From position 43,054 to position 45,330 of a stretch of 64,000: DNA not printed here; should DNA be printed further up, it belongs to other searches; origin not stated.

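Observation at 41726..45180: DEP-domain::flavoprotein disulfide reductase fusion next to a split ComDE-like TPP decarboxylase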

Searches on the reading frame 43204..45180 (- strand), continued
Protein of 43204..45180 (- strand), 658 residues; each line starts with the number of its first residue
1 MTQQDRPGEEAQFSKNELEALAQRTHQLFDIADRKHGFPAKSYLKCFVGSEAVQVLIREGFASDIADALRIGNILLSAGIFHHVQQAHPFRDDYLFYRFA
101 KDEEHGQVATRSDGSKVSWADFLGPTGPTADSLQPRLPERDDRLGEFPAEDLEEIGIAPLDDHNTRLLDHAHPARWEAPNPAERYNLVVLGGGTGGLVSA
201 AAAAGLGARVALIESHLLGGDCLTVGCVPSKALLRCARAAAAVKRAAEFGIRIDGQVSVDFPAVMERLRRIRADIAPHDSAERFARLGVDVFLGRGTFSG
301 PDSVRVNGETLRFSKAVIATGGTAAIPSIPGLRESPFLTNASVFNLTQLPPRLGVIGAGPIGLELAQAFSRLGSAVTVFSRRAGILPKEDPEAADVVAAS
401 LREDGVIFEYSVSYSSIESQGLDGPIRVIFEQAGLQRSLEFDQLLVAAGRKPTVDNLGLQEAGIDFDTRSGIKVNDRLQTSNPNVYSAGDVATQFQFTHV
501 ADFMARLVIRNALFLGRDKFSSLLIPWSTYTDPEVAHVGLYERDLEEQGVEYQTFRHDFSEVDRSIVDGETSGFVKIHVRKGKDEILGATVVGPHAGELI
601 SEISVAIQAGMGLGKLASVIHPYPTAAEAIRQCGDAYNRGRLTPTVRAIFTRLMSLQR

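Call 7: find_encoding_contigs(protein=P0002, flank=8000, max_places=3)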
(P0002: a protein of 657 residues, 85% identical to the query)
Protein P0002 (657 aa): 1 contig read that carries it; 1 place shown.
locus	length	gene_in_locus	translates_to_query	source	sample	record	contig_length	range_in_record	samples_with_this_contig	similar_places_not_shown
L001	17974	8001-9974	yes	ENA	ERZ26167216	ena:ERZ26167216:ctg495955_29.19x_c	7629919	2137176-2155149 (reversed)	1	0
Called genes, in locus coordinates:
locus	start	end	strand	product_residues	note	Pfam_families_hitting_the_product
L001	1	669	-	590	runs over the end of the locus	PF05960:DUF885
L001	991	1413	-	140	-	PF01398:JAB (weak), PF14464:Prok-JAB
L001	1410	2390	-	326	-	PF00291:PALP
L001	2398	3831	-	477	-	PF02597:ThiS, PF00899:ThiF, PF00581:Rhodanese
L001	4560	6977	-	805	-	PF12704:MacB_PCD, PF02687:FtsX, PF12704:MacB_PCD, PF02687:FtsX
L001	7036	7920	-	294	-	PF20434:BD-FAE, PF12146:Hydrolase_4 (weak), PF00561:Abhydrolase_1, PF07859:Abhydrolase_3, PF12697:Abhydrolase_6, PF00326:Peptidase_S9 (weak)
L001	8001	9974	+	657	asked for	PF00610:DEP, PF03486:HI0933_like (faint), PF07992:Pyr_redox_2, PF00070:Pyr_redox, PF02852:Pyr_redox_dim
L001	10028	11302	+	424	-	PF00152:tRNA-synt_2 (faint), PF01409:tRNA-synt_2d (weak), PF13393:tRNA-synt_His, PF00587:tRNA-synt_2b, PF13393:tRNA-synt_His (weak), PF03129:HGTP_anticodon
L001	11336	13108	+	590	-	PF01336:tRNA_anti-codon, PF00152:tRNA-synt_2, PF02938:GAD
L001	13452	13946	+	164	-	PF01527:HTH_Tnp_1 (weak)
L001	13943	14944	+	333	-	PF13565:HTH_32 (weak), PF00665:rve, PF13683:rve_3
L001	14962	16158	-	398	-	PF22807:TrAA12, PF23500:DUF7133, PF07995:GSDH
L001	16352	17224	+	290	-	PF00376:MerR (weak), PF12728:HTH_17, PF13411:MerR_1 (weak)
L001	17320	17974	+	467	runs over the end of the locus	PF13701:DDE_Tnp_1_4, PF01609:DDE_Tnp_1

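Call 8: find_encoding_contigs(protein=P0038, flank=8000, max_places=3)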
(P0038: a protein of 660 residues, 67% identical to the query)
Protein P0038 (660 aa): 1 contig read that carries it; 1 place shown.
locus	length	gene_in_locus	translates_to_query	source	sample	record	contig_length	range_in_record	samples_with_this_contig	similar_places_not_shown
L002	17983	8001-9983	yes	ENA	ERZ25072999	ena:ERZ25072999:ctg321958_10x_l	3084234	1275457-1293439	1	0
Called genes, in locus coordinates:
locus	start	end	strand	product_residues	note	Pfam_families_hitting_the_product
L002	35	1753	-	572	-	PF07969:Amidohydro_3, PF01979:Amidohydro_1 (faint)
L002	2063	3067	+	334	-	PF02493:MORN (weak)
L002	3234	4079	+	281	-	PF00296:Bac_luciferase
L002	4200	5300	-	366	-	PF04909:Amidohydro_2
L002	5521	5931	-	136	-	PF13577:SnoaL_4, PF12680:SnoaL_2 (weak), PF00866:Ring_hydroxyl_B (weak)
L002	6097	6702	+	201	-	PF04542:Sigma70_r2, PF08281:Sigma70_r4_2, PF04545:Sigma70_r4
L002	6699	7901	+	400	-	PF13490:zf-HC2 (faint), PF10099:RskA_C, PF19220:Rod_CreS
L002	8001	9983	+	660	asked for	PF00610:DEP, PF02826:2-Hacid_dh_C (faint), PF03486:HI0933_like (faint), PF07992:Pyr_redox_2, PF01134:GIDA (faint), PF13738:Pyr_redox_3 (weak), PF00070:Pyr_redox, PF02852:Pyr_redox_dim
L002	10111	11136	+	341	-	PF00296:Bac_luciferase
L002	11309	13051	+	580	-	PF07969:Amidohydro_3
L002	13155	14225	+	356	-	PF00296:Bac_luciferase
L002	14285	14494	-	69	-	PF15970:HicB-like_2 (weak)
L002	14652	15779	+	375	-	PF04909:Amidohydro_2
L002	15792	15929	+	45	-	-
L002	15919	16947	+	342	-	PF04909:Amidohydro_2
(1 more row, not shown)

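Call 9: find_encoding_contigs(protein=P0001, flank=10000, max_places=4)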
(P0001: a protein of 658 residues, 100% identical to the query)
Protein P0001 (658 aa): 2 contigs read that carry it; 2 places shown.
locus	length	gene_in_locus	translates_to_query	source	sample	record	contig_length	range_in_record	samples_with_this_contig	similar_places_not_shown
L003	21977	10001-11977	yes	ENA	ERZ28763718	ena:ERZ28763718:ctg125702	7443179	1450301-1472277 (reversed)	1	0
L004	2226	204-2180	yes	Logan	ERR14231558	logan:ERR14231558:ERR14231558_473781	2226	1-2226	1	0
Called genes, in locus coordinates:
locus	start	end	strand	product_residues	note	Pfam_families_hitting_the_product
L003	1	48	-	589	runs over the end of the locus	PF05960:DUF885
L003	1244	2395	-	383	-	PF00899:ThiF, PF00581:Rhodanese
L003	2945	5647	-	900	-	PF12704:MacB_PCD, PF02687:FtsX, PF12704:MacB_PCD, PF02687:FtsX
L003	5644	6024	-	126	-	PF03551:PadR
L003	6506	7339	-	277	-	PF02687:FtsX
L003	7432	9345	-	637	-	PF12704:MacB_PCD, PF02687:FtsX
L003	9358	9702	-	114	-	PF03551:PadR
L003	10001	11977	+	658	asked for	PF00610:DEP, PF03486:HI0933_like (faint), PF07992:Pyr_redox_2, PF00070:Pyr_redox, PF02852:Pyr_redox_dim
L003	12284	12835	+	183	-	PF02776:TPP_enzyme_N (weak)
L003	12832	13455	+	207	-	PF02775:TPP_enzyme_C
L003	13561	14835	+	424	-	PF01409:tRNA-synt_2d (faint), PF13393:tRNA-synt_His, PF00152:tRNA-synt_2 (faint), PF00587:tRNA-synt_2b, PF13393:tRNA-synt_His (weak), PF03129:HGTP_anticodon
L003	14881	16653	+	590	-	PF01336:tRNA_anti-codon, PF00152:tRNA-synt_2, PF02938:GAD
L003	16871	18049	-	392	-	PF22807:TrAA12, PF23500:DUF7133, PF07995:GSDH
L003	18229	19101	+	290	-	PF00376:MerR (weak), PF12728:HTH_17, PF13411:MerR_1 (weak)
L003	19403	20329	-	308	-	PF01619:Pro_dh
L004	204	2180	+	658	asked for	PF00610:DEP, PF03486:HI0933_like (faint), PF07992:Pyr_redox_2, PF00070:Pyr_redox, PF02852:Pyr_redox_dim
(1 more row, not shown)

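Call 13: search_solved_structures(query=window:43204-45180:-, max_evalue=0.00001, show_alignments=1)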
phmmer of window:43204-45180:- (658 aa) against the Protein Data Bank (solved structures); distinct sequences matched with E-value up to 0.00001: 178 (the best 60 are shown).
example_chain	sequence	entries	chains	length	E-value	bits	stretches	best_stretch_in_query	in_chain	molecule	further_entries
5x1y_B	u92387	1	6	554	1.8e-75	257.8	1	154-634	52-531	Mercuric reductase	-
1zk7_A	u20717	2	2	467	2.9e-69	237.3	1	187-639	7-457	Mercuric reductase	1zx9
4k8d_A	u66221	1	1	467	3.1e-69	237.2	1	187-639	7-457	Mercuric reductase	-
2eq6_A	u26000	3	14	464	9e-67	229.1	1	181-639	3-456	Pyruvate dehydrogenase complex, dihydrolipoamide dehydrogenase E3 component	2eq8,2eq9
4k7z_A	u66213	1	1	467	1.9e-66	228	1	187-639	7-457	Mercuric reductase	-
1ebd_A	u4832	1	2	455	3.1e-66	227.3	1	187-633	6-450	DIHYDROLIPOAMIDE DEHYDROGENASE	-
6uzi_A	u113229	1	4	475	9.6e-66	225.7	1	184-634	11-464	Dihydrolipoyl dehydrogenase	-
1dxl_A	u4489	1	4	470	4.7e-64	220.1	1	184-635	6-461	DIHYDROLIPOAMIDE DEHYDROGENASE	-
7psc_A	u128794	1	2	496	2.1e-63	218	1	186-640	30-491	Dihydrolipoyl dehydrogenase, mitochondrial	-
3rnm_A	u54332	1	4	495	5.1e-63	216.7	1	177-640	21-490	Dihydrolipoyl dehydrogenase, mitochondrial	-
7zyt_A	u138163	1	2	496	1e-62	215.7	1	186-640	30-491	Dihydrolipoyl dehydrogenase, mitochondrial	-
6i4p_A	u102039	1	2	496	1.2e-62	215.5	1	186-640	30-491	Dihydrolipoyl dehydrogenase, mitochondrial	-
6i4s_A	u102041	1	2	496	1.2e-62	215.5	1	186-640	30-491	Dihydrolipoyl dehydrogenase, mitochondrial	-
6i4t_A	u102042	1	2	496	1.4e-62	215.3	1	186-640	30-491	Dihydrolipoyl dehydrogenase, mitochondrial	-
5nhg_A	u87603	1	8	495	1.5e-62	215.2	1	186-640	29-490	Dihydrolipoyl dehydrogenase, mitochondrial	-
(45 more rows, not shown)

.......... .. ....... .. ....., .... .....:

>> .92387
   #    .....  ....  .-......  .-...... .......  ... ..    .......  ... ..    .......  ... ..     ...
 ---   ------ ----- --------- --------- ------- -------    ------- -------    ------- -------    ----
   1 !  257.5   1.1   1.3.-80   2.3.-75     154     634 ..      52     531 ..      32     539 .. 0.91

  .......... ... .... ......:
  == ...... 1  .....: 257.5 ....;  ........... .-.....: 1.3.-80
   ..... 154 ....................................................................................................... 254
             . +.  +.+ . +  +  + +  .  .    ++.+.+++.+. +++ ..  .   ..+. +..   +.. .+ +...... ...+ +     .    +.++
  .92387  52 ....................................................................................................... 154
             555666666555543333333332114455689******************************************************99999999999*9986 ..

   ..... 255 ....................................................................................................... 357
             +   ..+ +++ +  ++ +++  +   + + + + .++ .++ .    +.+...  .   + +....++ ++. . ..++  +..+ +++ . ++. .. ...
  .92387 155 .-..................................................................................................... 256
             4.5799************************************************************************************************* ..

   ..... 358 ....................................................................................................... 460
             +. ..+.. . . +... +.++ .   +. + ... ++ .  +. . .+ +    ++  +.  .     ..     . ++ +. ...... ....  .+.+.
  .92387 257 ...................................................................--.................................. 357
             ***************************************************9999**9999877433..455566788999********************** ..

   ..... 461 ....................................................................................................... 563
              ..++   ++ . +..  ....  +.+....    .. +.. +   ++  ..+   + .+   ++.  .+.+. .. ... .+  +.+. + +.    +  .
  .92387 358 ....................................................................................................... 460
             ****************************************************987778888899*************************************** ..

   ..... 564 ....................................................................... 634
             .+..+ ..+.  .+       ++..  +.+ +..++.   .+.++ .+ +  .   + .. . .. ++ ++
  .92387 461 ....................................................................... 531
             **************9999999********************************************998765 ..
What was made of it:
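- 43210..44721 (-): NF004991-type FAD/NAD(P)H oxidoreductase core (aa 154-657). It includes the N-terminal extension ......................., the FAD motif GGGTGG (aa 191-196) and the NAD(P)H motif GAGPIG (aa 357-362) followed by VTVFSRR. Best solved relative is MerA 5x1y, E=1.8e-75 (call 13).
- Closest known: Mercuric reductase MerA. Same: Class-I DSOR fold, a redox-active CxxxxC, Tyr in place of the catalytic His of lipoamide dehydrogenase and glutathione reductase, and an N-terminal accessory domain on a linker (call 13).
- Tyr623 matches MerA Tyr535 (call 13).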
